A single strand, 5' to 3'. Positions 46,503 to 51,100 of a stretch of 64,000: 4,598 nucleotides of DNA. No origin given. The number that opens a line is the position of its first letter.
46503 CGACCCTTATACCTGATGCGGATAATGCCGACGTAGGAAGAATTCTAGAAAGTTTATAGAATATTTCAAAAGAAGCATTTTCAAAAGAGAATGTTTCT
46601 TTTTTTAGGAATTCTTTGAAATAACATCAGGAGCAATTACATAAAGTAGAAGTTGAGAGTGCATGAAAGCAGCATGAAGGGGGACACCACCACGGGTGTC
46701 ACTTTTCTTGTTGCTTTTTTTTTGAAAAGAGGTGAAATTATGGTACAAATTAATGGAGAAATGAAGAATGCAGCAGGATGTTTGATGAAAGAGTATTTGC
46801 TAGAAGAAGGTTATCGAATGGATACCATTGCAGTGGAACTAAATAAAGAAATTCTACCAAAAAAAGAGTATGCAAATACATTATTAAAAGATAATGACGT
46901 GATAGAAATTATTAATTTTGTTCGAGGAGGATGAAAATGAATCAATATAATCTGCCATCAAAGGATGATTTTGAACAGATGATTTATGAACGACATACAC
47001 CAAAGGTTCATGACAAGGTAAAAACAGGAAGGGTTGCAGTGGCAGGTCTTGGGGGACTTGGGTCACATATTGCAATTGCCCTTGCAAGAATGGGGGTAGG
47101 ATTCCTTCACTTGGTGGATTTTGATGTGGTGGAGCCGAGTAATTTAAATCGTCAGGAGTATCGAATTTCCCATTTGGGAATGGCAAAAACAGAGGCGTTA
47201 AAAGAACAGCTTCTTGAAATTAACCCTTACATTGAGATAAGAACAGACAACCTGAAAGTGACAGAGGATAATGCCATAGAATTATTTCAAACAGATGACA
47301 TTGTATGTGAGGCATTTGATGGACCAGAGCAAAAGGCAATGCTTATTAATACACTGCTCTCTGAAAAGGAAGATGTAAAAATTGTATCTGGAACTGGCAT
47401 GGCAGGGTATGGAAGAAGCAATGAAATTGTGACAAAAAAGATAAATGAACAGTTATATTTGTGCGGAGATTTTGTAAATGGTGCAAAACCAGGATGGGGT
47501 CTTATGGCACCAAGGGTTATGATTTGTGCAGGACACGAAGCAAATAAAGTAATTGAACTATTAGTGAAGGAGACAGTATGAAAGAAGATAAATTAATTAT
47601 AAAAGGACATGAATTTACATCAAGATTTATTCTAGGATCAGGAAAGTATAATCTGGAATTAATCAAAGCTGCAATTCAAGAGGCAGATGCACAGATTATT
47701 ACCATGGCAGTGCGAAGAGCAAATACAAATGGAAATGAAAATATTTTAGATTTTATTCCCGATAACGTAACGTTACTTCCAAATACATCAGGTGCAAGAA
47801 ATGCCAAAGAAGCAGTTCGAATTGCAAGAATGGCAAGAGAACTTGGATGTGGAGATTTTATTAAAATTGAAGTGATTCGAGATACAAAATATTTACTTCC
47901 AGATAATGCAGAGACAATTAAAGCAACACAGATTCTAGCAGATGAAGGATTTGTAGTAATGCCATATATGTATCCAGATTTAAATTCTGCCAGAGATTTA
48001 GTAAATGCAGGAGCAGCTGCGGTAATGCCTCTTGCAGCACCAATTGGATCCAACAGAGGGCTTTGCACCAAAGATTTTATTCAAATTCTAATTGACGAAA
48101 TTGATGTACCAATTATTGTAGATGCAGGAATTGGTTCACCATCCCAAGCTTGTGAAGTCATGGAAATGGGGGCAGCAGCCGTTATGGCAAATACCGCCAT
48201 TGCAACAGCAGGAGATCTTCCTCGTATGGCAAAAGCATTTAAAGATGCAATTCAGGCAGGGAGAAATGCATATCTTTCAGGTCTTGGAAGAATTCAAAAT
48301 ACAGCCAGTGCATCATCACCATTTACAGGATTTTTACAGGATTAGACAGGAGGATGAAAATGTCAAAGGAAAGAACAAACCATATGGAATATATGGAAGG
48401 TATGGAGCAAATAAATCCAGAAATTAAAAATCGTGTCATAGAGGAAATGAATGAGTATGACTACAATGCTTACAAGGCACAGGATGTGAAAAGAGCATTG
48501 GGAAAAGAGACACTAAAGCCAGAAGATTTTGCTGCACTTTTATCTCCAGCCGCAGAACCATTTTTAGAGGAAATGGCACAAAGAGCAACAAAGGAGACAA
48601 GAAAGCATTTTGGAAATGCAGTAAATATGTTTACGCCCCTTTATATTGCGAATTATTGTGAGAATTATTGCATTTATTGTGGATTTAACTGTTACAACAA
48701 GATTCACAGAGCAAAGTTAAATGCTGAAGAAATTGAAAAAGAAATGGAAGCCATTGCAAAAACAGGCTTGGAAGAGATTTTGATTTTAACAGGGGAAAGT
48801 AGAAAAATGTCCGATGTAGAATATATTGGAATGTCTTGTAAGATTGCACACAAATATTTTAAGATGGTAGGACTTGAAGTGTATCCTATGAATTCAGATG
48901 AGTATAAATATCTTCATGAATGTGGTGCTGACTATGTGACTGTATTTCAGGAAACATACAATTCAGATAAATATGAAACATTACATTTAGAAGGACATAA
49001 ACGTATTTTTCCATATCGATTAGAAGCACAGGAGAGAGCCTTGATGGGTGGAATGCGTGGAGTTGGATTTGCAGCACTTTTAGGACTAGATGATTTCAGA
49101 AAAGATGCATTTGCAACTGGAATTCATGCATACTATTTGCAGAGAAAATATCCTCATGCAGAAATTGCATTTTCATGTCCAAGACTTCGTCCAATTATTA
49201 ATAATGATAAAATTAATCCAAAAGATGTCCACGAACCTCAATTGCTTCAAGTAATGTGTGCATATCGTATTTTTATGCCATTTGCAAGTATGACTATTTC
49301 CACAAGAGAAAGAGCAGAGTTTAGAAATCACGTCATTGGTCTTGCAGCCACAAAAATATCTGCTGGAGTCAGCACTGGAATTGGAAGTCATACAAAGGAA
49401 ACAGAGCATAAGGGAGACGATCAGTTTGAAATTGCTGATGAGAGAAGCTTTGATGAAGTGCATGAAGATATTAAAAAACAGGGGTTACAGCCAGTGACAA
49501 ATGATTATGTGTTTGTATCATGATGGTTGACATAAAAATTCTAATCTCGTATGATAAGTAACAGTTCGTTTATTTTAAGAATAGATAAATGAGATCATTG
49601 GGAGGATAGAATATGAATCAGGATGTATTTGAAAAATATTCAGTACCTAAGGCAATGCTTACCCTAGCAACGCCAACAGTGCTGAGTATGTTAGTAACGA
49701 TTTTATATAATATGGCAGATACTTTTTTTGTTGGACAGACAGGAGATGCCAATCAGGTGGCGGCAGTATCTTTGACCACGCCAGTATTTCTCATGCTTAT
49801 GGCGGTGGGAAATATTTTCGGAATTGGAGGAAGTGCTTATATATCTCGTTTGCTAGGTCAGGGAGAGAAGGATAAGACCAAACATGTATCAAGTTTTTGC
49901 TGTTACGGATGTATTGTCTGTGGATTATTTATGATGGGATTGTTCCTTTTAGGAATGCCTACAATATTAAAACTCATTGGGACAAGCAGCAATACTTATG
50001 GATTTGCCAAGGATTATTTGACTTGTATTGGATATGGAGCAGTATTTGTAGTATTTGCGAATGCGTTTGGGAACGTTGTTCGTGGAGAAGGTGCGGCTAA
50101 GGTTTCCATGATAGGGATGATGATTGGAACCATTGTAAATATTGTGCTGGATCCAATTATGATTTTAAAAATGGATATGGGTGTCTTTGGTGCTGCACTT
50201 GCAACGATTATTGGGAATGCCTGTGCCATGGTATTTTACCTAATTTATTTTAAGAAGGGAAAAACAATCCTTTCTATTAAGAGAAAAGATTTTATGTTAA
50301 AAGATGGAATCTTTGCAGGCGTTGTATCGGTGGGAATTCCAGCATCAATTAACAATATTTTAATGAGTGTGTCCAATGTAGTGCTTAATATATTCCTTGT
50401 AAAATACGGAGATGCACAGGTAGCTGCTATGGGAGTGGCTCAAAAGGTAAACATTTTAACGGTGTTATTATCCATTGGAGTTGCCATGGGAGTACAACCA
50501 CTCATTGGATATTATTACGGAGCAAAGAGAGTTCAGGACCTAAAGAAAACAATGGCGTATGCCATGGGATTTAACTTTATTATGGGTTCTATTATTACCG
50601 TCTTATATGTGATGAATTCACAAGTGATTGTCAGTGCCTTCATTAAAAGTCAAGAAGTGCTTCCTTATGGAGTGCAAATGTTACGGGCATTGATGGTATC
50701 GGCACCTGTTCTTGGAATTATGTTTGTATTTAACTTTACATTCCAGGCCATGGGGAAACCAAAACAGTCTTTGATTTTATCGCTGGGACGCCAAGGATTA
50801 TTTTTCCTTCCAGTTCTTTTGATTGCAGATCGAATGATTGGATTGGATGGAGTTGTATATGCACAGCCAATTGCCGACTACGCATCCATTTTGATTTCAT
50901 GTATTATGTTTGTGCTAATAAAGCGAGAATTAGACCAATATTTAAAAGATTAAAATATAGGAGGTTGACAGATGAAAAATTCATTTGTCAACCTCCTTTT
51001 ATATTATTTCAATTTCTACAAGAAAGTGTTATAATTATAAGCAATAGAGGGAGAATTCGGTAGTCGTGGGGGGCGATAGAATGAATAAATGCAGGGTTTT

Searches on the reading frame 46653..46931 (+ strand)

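Call 8: search_protein_families(library=pfam, proteins=[window:46653-46931:+], max_evalue=0.01)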
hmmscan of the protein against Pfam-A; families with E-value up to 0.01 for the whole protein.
window:46653-46931:+ (93 aa): 1 family
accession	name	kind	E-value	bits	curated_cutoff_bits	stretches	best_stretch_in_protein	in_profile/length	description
PF02597.26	ThiS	-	1.2e-10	42.2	22.5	1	31-93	1-76/76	ThiS family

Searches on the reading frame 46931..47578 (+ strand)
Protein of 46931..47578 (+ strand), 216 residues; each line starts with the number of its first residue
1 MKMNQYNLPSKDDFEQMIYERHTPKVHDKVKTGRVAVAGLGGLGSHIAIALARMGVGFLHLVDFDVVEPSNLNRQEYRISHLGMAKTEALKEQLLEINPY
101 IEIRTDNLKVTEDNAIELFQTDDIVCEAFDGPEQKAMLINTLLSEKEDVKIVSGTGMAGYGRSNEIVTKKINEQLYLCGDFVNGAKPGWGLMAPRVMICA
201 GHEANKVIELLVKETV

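Call 8: search_protein_families(library=pfam, proteins=[window:46931-47578:+], max_evalue=0.01)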
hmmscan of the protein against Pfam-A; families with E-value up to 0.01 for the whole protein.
window:46931-47578:+ (216 aa): 1 family
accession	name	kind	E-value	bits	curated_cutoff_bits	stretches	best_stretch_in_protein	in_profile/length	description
PF00899.27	ThiF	-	5.1e-35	121.2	28.1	1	24-213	12-204/238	ThiF family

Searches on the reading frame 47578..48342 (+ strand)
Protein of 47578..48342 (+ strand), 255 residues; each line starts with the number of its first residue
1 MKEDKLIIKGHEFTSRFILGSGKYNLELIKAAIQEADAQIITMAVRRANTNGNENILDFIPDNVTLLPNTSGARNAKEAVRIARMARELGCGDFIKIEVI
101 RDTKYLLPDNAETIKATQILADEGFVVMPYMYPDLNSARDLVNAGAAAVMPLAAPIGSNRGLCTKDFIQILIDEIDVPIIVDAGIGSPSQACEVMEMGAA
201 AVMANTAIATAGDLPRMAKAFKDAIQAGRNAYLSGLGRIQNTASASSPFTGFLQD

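Call 8: search_protein_families(library=pfam, proteins=[window:47578-48342:+], max_evalue=0.01)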
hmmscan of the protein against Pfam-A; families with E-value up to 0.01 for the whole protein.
window:47578-48342:+ (255 aa): 3 families
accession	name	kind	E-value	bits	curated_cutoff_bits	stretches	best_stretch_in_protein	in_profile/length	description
PF05690.20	ThiG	-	6.2e-103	343.9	23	1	8-248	2-247/247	Thiazole biosynthesis protein ThiG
PF00977.27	His_biosynth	-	4.5e-05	23.4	23.6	1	165-219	62-117/228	Histidine biosynthesis protein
PF04131.20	NanE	-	0.0064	16.1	27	0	173-226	141-191/192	Putative N-acetylmannosamine-6-phosphate epimerase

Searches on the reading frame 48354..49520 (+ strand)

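Call 8: search_protein_families(library=pfam, proteins=[window:48354-49520:+], max_evalue=0.01)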
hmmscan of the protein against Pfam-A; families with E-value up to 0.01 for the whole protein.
window:48354-49520:+ (389 aa): 2 families
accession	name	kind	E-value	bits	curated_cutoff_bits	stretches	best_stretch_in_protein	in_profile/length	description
PF06968.18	BATS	-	1.9e-18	66.9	22.2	1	274-379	1-88/88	Biotin and Thiamin Synthesis associated domain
PF04055.27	Radical_SAM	-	1.3e-09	38.9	29.5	1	98-235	3-142/166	Radical SAM superfamily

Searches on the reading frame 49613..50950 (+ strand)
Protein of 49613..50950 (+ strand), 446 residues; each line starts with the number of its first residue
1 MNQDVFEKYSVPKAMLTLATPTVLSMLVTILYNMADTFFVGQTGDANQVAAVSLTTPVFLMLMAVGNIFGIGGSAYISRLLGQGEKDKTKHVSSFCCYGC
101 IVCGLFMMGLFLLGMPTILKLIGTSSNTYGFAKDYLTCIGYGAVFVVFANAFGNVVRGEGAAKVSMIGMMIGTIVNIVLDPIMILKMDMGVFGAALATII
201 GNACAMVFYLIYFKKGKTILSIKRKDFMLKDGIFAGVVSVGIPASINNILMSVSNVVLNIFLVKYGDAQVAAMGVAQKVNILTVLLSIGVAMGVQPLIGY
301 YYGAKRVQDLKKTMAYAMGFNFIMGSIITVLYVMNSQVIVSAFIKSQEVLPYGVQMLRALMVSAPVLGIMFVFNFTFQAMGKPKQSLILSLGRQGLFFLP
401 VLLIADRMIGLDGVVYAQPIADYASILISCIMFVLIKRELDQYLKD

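Call 8: search_protein_families(library=pfam, proteins=[window:49613-50950:+], max_evalue=0.01)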
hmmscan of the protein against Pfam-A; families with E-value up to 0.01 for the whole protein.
window:49613-50950:+ (446 aa): 1 family
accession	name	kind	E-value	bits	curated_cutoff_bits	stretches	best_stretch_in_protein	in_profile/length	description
PF01554.23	MatE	-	1.2e-53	181.6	24.9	2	243-396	1-153/161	MatE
